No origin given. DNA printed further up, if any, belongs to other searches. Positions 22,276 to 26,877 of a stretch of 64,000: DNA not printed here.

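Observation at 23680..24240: PolC retains a full-length exonuclease insert, but 4 of the 5 DEDDh catalytic positions appear substituted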

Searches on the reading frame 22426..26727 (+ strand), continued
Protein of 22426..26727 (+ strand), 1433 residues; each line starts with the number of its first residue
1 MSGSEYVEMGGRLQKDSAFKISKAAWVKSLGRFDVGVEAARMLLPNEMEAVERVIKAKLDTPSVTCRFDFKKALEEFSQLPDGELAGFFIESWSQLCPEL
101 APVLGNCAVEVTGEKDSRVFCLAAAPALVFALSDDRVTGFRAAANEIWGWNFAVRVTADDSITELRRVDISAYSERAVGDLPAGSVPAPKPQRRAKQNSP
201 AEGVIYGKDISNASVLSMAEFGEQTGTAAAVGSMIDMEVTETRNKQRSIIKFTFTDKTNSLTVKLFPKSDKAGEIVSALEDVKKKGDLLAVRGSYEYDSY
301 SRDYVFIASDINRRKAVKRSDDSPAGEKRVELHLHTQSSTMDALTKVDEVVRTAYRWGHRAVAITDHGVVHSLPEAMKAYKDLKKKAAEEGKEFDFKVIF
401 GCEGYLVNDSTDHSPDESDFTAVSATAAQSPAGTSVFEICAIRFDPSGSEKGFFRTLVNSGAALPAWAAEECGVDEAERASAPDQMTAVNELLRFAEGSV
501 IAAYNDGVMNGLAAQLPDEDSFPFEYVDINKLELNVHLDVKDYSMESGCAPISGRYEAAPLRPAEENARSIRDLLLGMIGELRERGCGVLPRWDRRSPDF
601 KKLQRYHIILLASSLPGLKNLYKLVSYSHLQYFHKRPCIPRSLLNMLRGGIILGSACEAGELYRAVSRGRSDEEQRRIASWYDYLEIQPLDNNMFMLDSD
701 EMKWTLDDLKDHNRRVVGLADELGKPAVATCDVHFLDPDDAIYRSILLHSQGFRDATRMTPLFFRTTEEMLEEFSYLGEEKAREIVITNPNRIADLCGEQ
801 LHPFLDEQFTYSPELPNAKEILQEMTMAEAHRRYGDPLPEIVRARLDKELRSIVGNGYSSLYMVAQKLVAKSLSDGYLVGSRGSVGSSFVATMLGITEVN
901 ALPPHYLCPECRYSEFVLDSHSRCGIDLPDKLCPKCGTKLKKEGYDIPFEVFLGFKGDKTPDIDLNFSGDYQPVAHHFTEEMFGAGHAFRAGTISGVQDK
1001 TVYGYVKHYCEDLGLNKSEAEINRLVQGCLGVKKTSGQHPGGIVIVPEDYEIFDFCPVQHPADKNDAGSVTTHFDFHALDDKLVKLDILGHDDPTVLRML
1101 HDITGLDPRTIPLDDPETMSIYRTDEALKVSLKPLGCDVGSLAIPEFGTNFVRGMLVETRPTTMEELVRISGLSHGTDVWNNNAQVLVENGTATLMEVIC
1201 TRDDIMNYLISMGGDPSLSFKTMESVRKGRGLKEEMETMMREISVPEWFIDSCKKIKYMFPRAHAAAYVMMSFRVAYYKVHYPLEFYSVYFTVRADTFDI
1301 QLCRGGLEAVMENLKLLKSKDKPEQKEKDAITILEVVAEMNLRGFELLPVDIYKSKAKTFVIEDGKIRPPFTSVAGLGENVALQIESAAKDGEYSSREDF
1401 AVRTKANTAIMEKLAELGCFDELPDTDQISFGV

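Call 5: search_solved_structures(query=window:22426-26727:+, show_alignments=2)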
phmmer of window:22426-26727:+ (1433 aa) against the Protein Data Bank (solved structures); distinct sequences matched with E-value up to 0.001: 13.
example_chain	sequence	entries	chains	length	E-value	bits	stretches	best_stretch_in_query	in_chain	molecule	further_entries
3f2b_A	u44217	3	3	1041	0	1123.8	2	606-1431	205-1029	DNA-directed DNA polymerase III alpha chain | GEOBACILLUS KAUSTOPHILUS DNA POLC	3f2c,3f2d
9qpc_A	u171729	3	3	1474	0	1058.6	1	190-1431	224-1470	DNA polymerase III PolC-type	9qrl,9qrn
4jom_A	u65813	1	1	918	4.4e-28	100.3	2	606-903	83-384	DNA polymerase III subunit alpha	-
2hnh_A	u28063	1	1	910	1.8e-25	91.7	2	603-903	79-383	DNA polymerase III alpha subunit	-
2hqa_A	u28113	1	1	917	1.9e-25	91.6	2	603-903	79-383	DNA polymerase III alpha subunit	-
5m1s_A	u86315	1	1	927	2e-25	91.5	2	603-903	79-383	DNA polymerase III subunit alpha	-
5fku_A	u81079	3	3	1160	4.7e-25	90.3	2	600-903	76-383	DNA POLYMERASE III SUBUNIT ALPHA | DNA POLYMERASE III ALPHA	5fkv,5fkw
7pu7_A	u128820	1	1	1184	3.8e-21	77.4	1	606-1126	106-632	DNA polymerase III subunit alpha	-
5lew_A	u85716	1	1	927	1.2e-20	75.7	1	606-1126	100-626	DNA polymerase III subunit alpha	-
2hpi_A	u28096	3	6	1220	2.2e-17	64.9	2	592-842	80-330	DNA polymerase III alpha subunit | DNA polymerase III subunit alpha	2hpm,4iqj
3e0d_A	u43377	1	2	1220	6.9e-16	59.9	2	592-842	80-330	DNA polymerase III subunit alpha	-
4gx8_A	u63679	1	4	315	2e-07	31.9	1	602-787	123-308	DNA polymerase III subunit epsilon,DNA polymerase III subunit alpha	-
4gx9_A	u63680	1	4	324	2.2e-07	31.7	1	602-787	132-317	DNA polymerase III subunit epsilon,DNA polymerase III subunit alpha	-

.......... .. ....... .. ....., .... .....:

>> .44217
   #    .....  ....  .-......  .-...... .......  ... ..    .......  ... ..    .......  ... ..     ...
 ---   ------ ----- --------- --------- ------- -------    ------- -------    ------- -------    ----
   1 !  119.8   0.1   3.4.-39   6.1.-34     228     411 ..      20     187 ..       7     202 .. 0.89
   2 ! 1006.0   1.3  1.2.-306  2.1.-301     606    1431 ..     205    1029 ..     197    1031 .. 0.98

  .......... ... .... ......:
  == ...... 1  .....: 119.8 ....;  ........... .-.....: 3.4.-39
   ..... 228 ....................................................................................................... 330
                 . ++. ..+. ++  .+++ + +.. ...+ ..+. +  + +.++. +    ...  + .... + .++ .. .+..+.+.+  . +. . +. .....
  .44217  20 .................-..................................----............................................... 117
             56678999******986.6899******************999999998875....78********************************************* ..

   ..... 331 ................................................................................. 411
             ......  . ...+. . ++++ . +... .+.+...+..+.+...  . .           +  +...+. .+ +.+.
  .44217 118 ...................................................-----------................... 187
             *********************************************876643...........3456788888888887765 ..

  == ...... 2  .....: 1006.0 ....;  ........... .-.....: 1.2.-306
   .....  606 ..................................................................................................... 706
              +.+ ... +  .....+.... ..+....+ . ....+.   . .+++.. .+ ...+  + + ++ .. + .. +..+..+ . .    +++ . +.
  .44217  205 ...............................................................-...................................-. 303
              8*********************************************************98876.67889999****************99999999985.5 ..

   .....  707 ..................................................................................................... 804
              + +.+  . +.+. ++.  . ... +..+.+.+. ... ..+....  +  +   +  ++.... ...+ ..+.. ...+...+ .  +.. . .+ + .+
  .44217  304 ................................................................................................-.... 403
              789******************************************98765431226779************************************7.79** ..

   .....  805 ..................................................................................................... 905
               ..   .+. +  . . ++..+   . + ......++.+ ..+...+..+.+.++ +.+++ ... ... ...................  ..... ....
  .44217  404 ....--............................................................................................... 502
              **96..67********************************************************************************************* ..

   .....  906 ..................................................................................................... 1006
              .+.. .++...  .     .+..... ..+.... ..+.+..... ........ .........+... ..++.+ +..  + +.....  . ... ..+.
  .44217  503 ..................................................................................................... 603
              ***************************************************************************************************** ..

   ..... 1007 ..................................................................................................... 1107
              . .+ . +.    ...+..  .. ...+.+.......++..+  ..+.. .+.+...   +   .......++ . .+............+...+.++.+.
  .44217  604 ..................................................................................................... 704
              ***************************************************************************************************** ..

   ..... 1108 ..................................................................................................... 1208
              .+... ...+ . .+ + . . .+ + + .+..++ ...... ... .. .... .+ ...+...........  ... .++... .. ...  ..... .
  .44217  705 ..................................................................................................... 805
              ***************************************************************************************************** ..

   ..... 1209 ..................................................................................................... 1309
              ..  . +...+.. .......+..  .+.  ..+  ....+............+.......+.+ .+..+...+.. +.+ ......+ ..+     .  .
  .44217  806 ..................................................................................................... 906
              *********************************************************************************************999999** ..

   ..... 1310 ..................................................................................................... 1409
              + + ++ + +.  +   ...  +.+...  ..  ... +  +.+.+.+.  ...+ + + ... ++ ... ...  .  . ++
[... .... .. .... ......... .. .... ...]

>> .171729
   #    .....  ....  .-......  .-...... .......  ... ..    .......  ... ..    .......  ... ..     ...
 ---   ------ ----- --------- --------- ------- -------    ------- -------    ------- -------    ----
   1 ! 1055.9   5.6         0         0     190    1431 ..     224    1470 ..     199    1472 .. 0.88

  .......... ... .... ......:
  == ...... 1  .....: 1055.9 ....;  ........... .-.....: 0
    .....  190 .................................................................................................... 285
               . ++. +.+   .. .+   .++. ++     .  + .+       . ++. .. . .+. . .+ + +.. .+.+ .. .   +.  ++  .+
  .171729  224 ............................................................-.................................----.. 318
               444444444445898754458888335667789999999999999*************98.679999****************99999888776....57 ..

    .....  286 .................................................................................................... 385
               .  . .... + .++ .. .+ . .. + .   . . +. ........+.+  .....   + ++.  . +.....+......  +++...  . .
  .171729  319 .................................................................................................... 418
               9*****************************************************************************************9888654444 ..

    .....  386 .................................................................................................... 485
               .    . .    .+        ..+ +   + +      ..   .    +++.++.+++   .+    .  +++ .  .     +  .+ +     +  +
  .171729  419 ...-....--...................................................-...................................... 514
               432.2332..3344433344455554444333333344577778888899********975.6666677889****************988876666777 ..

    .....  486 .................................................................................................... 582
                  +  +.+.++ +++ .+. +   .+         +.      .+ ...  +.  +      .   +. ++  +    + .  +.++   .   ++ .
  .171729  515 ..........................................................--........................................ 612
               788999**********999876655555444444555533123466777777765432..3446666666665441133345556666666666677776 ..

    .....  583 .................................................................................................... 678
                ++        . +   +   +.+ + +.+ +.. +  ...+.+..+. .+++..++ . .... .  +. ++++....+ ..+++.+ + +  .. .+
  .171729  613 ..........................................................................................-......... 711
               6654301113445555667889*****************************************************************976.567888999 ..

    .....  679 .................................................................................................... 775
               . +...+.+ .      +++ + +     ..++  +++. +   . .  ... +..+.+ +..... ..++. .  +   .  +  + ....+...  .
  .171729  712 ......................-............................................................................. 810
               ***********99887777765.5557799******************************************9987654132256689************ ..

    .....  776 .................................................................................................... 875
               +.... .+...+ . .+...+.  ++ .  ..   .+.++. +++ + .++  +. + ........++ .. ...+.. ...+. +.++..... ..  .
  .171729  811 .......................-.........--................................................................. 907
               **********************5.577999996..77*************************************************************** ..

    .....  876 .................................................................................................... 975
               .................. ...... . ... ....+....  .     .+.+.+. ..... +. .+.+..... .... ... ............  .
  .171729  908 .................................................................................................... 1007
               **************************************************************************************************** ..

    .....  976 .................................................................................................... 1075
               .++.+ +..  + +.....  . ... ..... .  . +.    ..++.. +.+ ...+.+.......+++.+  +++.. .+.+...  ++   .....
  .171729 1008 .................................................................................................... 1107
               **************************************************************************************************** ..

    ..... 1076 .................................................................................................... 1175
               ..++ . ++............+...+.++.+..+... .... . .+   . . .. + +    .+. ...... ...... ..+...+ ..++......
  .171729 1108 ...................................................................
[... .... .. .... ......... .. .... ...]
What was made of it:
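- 22426..26727 (+): polC, PolC-type DNA polymerase III alpha subunit, 1433 aa. PDB matches to 3f2b and 9qpc at E=0 (call 5).
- On PolC-type DNA polymerase III alpha subunit: The alignment to 9qpc covers aa 190-1431 (call 5).
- Closest known: Canonical PolC. Different: The PHP motif has Asp at the eighth ligand, where the Bacilli PolCs have Asn (call 5).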
